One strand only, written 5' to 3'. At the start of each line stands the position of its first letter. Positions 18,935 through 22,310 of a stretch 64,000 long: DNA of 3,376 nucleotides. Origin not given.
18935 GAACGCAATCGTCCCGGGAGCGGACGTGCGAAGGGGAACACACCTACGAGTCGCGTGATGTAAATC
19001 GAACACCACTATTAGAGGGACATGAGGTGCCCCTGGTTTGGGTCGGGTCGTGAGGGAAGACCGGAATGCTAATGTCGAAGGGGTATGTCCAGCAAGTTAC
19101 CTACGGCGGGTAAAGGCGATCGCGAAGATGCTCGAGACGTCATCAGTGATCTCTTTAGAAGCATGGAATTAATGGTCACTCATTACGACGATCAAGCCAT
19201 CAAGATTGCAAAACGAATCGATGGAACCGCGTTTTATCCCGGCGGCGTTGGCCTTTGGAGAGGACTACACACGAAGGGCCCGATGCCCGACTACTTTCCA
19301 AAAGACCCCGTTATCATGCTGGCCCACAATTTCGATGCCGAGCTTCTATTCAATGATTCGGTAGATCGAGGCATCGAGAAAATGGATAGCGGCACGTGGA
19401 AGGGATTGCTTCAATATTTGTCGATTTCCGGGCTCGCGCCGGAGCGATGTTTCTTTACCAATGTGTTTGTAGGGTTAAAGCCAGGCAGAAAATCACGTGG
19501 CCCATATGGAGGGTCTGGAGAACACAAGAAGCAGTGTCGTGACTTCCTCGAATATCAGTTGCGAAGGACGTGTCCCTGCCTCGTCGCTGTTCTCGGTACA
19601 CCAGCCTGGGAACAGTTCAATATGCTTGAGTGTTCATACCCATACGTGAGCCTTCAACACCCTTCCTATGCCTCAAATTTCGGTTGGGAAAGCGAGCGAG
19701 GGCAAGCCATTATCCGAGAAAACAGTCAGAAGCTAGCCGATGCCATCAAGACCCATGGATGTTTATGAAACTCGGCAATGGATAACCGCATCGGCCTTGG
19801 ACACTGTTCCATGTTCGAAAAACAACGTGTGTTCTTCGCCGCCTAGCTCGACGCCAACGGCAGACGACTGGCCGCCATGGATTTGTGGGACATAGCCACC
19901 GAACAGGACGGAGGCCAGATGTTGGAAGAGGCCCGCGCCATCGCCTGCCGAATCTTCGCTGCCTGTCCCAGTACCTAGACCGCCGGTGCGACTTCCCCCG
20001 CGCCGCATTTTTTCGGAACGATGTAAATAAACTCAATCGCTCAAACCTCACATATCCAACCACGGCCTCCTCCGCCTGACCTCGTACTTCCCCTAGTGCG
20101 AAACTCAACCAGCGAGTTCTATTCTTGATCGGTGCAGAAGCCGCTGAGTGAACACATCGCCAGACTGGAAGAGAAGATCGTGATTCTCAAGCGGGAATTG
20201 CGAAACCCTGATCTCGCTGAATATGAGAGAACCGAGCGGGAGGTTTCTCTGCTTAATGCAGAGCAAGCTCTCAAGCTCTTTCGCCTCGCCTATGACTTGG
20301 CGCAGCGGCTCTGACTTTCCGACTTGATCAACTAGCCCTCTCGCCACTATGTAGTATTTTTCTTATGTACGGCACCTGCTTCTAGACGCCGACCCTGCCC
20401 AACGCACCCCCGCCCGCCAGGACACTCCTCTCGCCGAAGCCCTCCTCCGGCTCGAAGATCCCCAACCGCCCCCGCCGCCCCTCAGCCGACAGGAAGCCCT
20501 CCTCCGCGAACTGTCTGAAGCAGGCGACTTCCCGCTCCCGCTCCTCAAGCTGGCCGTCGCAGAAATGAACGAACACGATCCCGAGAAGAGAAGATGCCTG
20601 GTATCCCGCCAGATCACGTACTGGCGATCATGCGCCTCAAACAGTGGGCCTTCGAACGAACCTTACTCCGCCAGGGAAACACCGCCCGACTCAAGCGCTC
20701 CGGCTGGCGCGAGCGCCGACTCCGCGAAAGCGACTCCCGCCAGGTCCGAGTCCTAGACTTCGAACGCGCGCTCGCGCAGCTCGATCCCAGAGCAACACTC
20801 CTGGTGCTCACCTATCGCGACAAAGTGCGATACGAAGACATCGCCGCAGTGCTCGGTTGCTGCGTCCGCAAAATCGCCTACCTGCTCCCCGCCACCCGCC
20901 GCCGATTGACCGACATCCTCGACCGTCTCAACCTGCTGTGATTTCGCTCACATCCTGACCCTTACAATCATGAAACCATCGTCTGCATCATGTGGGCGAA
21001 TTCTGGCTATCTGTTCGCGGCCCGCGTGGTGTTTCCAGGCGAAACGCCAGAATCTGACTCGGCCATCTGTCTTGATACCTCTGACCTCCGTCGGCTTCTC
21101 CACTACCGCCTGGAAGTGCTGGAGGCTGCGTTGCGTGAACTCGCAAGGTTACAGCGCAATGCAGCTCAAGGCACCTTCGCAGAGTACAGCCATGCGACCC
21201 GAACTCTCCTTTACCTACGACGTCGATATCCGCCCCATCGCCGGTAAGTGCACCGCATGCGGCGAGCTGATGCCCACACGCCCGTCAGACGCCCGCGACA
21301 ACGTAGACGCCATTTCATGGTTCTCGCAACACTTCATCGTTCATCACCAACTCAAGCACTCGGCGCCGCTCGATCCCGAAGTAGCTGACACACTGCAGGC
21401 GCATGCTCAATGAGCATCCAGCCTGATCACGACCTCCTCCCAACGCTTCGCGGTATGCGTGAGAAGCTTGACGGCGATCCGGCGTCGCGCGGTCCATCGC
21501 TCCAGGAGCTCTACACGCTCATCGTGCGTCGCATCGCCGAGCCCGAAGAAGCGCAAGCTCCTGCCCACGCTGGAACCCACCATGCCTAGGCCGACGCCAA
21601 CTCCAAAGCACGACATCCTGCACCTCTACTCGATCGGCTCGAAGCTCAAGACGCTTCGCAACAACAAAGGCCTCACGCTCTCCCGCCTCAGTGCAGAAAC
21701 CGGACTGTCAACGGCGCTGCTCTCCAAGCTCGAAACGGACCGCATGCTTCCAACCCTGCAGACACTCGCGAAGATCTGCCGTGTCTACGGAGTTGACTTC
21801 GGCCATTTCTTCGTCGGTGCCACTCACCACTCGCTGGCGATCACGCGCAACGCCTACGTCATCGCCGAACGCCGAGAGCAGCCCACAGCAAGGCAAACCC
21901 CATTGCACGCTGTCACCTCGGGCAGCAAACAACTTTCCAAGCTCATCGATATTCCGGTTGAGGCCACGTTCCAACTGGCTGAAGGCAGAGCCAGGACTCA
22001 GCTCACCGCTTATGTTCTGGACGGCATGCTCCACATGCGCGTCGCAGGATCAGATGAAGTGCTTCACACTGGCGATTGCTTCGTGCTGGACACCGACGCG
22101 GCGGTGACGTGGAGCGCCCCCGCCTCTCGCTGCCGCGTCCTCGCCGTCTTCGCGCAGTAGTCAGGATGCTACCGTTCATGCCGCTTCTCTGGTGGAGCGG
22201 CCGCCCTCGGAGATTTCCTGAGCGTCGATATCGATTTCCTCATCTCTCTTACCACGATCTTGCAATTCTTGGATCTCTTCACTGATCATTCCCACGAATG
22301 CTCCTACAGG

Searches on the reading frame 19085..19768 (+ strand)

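Call 52: search_protein_families(library=ncbifam, proteins=[window:19085-19768:+], max_evalue=10)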
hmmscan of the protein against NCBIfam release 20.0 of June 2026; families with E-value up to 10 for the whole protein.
window:19085-19768:+ (227 aa): 1 family
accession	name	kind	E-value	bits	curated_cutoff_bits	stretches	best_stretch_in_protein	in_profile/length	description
TIGR00758.1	UDG_fam4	subfamily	0.0059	16.3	125.3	1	109-176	51-113/173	uracil-DNA glycosylase, family 4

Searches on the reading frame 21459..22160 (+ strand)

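Call 75: search_protein_families(library=pfam, proteins=[window:21459-22160:+], max_evalue=0.001)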
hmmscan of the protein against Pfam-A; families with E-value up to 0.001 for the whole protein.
window:21459-22160:+ (233 aa): 5 families
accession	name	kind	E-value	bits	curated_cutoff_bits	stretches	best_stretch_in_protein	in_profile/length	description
PF01381.28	HTH_3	-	1.3e-11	44.8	23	1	63-115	1-53/55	Helix-turn-helix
PF13560.12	HTH_31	-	6.2e-11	42.9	27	1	59-113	2-57/64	Helix-turn-helix domain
PF13443.12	HTH_26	-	3.5e-10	40.4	22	1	62-115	1-55/63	Cro/C1-type HTH DNA-binding domain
PF12844.13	HTH_19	-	2.1e-07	31.2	30.2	1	60-113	1-54/64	Helix-turn-helix domain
PF13413.12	HTH_25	-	0.00075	19.7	24.6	0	63-96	2-35/62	Helix-turn-helix domain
